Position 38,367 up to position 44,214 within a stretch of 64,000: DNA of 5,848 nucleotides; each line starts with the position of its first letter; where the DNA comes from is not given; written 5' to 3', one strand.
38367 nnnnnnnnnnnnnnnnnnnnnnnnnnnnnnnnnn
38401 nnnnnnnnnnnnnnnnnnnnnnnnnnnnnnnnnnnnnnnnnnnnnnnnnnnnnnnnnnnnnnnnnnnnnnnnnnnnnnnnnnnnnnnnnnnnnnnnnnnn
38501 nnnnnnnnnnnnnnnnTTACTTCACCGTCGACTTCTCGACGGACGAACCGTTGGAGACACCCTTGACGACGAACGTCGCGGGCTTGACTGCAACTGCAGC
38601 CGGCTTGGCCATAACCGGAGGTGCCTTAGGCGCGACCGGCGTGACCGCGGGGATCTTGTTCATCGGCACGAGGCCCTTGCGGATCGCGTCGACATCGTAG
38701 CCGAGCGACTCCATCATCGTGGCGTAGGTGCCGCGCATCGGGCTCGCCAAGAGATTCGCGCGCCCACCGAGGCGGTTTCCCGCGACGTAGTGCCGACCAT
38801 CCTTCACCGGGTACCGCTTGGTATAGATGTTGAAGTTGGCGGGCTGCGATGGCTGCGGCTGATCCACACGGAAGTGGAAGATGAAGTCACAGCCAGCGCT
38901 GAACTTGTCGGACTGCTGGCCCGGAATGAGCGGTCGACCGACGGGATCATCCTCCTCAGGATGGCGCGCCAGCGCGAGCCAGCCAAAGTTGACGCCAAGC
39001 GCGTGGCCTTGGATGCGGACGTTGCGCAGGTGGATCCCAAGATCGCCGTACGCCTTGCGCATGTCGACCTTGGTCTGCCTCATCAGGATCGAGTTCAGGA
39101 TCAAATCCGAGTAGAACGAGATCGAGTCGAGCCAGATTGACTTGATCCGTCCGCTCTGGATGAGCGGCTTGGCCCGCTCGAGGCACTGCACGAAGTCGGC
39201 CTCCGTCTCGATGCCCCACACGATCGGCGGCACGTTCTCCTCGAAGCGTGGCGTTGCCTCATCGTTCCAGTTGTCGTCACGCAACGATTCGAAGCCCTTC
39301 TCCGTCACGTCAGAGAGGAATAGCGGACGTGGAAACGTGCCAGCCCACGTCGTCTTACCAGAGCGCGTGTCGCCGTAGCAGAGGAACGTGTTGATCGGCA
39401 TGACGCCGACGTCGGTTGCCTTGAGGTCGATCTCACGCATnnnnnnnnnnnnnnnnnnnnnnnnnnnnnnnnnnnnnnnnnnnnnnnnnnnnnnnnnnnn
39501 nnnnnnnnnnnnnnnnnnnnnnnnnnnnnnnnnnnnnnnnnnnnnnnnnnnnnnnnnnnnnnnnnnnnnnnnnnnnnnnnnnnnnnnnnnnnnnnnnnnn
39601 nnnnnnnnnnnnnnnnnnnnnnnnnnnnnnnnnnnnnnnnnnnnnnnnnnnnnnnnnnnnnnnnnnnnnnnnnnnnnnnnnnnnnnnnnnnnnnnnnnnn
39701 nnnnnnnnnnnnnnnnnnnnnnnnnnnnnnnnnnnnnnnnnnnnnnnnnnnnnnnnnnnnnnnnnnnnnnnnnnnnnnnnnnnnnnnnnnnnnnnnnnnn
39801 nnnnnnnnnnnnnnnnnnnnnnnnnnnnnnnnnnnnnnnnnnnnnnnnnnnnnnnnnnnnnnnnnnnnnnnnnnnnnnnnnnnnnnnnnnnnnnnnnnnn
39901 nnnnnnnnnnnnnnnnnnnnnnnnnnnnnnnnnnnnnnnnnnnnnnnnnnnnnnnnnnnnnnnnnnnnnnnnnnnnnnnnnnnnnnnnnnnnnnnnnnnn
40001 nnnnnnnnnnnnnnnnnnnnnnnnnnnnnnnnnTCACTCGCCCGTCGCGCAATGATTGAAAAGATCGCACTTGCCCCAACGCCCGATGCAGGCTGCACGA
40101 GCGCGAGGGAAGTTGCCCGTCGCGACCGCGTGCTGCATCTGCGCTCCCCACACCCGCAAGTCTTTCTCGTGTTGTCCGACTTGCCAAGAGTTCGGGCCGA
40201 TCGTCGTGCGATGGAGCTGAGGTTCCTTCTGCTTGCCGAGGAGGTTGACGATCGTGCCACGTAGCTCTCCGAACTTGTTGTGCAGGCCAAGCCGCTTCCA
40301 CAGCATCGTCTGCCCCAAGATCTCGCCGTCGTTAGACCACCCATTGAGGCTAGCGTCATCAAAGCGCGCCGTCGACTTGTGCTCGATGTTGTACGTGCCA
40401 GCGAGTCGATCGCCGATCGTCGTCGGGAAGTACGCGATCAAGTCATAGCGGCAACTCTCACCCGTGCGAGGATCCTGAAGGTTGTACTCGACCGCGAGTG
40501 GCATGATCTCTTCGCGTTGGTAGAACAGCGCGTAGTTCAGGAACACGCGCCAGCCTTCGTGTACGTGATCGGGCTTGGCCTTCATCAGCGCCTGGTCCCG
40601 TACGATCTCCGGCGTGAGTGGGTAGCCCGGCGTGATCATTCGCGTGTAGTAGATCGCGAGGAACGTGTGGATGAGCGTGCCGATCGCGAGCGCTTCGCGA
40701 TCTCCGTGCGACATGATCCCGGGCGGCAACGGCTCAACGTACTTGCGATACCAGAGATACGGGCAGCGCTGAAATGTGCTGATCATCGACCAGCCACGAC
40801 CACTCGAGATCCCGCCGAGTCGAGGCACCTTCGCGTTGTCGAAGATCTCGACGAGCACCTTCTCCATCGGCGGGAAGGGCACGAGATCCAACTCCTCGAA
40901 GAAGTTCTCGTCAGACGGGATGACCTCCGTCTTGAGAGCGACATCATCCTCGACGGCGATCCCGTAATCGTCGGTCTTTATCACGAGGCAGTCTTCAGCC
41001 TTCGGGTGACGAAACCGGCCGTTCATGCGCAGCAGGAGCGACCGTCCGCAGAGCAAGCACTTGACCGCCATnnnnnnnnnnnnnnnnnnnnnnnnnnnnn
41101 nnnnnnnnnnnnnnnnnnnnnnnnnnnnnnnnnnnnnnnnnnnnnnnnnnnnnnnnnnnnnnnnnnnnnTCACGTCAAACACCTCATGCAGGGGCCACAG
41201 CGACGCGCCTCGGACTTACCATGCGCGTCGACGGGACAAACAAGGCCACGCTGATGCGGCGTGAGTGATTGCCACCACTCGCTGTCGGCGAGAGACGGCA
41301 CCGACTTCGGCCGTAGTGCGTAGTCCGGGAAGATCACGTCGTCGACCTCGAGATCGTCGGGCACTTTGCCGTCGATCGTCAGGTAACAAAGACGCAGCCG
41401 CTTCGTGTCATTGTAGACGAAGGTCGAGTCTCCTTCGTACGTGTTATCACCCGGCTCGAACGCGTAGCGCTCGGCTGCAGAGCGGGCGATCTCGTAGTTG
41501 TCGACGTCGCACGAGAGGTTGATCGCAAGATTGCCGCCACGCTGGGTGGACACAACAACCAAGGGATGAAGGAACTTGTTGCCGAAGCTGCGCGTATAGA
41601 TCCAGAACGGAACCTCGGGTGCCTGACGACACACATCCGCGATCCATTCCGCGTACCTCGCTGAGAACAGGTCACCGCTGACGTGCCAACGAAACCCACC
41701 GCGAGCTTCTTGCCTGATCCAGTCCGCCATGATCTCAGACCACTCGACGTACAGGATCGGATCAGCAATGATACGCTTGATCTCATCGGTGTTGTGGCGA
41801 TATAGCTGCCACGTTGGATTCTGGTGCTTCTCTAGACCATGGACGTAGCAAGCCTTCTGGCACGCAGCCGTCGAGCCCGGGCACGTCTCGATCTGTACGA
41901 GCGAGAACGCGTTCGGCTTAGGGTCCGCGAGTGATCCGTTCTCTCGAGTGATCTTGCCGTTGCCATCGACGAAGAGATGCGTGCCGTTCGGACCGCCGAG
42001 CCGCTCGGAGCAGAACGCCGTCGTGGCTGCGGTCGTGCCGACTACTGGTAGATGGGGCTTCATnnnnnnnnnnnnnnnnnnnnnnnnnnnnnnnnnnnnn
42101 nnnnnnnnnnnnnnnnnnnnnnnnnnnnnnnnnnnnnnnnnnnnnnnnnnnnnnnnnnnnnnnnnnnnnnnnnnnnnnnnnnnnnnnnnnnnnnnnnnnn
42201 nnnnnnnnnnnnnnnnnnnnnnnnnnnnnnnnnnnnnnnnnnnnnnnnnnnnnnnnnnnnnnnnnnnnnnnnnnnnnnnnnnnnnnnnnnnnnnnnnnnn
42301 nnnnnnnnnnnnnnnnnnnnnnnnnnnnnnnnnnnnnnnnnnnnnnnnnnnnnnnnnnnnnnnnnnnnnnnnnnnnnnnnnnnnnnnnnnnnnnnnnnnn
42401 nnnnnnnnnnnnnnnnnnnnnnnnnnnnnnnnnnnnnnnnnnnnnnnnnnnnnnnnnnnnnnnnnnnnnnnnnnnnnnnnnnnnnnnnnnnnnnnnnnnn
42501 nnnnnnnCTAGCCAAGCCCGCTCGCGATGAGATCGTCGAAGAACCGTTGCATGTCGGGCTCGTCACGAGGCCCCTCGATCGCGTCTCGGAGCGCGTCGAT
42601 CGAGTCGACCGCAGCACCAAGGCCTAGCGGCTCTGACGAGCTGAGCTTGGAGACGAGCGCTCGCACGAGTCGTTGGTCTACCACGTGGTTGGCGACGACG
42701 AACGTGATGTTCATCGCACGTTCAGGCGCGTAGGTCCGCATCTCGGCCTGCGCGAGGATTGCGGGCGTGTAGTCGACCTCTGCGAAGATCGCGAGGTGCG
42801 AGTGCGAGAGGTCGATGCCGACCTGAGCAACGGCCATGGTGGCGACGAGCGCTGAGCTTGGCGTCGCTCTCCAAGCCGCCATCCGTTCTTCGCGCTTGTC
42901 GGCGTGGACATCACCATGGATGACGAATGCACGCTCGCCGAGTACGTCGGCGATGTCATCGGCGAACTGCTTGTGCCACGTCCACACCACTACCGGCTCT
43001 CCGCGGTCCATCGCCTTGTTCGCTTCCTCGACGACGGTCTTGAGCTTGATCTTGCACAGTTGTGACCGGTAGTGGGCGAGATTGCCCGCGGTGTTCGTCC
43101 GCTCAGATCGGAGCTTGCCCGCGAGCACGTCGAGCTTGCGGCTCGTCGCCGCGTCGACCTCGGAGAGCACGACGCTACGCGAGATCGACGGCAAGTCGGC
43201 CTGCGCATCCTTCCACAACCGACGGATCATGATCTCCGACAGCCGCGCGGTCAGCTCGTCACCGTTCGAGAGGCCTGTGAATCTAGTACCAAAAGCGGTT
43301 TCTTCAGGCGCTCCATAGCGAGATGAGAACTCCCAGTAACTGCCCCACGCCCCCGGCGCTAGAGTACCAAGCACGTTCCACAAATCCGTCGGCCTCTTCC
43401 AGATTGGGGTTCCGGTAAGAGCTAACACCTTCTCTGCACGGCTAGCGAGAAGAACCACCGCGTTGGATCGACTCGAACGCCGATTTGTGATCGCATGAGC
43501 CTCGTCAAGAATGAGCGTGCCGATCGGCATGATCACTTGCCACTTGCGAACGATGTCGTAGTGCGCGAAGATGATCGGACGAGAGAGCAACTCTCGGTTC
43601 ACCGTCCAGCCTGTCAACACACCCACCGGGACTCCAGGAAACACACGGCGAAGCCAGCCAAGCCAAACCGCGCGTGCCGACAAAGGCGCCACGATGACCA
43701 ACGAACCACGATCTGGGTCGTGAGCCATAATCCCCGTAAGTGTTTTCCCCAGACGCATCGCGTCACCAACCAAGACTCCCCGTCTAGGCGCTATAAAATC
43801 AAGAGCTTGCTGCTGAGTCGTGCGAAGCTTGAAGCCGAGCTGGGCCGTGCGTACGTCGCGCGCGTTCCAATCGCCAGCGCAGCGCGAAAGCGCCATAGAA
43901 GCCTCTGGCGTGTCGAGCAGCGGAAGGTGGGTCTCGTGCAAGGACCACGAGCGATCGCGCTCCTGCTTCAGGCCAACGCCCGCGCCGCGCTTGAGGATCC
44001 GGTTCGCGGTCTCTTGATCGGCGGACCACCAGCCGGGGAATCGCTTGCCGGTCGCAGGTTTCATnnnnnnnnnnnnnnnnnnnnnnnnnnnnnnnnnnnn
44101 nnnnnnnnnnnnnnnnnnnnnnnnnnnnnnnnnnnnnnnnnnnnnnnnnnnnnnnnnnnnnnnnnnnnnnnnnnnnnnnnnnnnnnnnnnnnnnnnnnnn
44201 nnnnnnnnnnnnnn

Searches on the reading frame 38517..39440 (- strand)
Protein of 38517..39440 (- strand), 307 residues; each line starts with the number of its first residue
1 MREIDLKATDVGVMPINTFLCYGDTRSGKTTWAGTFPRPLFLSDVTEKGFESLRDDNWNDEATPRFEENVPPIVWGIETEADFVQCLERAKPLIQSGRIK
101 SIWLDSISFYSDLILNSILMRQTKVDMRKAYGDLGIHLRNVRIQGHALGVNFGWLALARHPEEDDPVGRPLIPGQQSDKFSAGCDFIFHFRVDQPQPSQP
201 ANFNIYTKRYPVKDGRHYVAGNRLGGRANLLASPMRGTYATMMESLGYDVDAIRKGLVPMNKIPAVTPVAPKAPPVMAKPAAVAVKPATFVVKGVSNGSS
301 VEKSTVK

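Call 69: search_protein_families(library=pfam, proteins=[window:38517-39440:-], max_evalue=0.01)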
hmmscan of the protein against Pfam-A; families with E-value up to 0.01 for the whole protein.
window:38517-39440:- (307 aa): 1 family
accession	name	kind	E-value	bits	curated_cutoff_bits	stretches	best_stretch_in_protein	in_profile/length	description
PF13479.12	AAA_24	-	2.1e-06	28.2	27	1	19-166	5-138/195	AAA domain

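Call 90: search_protein_families(library=phrogs, proteins=[window:38517-39440:-], max_evalue=0.01)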
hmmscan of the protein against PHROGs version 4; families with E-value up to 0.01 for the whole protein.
window:38517-39440:- (307 aa): 1 family
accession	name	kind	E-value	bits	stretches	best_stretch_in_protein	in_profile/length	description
phrog_124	-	DNA, RNA and nucleotide metabolism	1e-18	68.9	1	17-225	44-236/382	Sak4-like ssDNA annealing protein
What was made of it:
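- Closest known: Membrane proteomes of internal-membrane icosahedral viruses. Different: Tailspike-like pectate-lyase proteins are present (calls 69, 90).
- Tried and rejected: Neither Pfam nor PHROGs supported this (calls 69, 90).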

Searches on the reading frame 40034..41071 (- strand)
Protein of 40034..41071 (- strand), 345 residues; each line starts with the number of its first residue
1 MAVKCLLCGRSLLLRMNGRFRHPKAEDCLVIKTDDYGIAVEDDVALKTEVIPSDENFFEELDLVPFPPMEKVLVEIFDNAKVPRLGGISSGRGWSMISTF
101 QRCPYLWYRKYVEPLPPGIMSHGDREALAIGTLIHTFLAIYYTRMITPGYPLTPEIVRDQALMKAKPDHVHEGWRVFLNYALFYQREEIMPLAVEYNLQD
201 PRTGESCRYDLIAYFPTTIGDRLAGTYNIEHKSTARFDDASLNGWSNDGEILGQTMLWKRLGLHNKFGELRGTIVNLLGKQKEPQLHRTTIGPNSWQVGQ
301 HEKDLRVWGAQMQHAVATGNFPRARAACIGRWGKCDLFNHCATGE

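Call 6: search_protein_families(library=pfam, proteins=[window:40034-41071:-], max_evalue=0.001)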
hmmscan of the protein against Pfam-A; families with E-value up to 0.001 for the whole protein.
window:40034-41071:- (345 aa): 1 family
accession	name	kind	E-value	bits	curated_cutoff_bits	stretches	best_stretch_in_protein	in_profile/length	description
PF12705.13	PDDEXK_1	-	3e-06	27.8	22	1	95-158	5-59/247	PD-(D/E)XK nuclease superfamily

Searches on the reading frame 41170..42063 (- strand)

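Call 90: search_protein_families(library=phrogs, proteins=[window:41170-42063:-], max_evalue=0.01)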
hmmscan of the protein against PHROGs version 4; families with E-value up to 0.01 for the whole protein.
window:41170-42063:- (297 aa): 1 family
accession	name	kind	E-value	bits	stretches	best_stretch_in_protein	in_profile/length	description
phrog_1392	-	unknown function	5.2e-25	89.4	1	50-200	69-217/296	-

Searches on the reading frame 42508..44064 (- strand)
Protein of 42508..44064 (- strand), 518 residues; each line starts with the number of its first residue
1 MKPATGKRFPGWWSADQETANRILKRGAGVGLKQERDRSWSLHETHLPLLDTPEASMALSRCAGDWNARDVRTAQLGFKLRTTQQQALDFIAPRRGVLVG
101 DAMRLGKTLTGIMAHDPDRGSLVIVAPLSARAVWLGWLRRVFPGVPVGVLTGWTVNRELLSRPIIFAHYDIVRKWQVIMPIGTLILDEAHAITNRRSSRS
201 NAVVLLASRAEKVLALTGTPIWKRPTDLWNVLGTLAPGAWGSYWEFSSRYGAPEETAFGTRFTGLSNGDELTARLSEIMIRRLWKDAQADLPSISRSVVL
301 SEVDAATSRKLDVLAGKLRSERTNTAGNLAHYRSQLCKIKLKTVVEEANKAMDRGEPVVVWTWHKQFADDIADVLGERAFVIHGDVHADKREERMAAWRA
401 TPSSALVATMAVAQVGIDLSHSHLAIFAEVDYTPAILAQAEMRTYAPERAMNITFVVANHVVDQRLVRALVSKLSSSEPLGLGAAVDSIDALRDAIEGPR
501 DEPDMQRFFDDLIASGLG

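Call 6: search_protein_families(library=pfam, proteins=[window:42508-44064:-], max_evalue=0.001)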
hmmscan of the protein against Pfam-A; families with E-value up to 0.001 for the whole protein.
window:42508-44064:- (518 aa): 2 families
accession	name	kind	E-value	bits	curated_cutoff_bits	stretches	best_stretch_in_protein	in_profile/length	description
PF00176.29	SNF2-rel_dom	-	2.8e-18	66.5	24.9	1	94-296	17-234/290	SNF2-related domain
PF00271.37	Helicase_C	-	2.2e-09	38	23.5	1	345-444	7-106/110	Helicase conserved C-terminal domain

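Call 7: search_protein_families(library=phrogs, proteins=[window:42508-44064:-], max_evalue=0.001)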
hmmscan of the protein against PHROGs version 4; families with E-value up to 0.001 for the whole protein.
window:42508-44064:- (518 aa): 6 families
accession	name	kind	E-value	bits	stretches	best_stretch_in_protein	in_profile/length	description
phrog_62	-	DNA, RNA and nucleotide metabolism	1.4e-64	219.4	1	35-475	657-1127/1881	DNA helicase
phrog_16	-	DNA, RNA and nucleotide metabolism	2.3e-14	53.6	1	76-434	269-573/986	DNA helicase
phrog_29996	-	unknown function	1.1e-09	37.8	1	93-259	741-914/1189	-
phrog_9690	-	DNA, RNA and nucleotide metabolism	1.3e-06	28.7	1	342-429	146-238/306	DNA helicase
phrog_24008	-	DNA, RNA and nucleotide metabolism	0.00019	20.4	0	183-221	596-634/1006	helicase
phrog_23807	-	unknown function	0.00045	19.1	0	341-443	516-628/1053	-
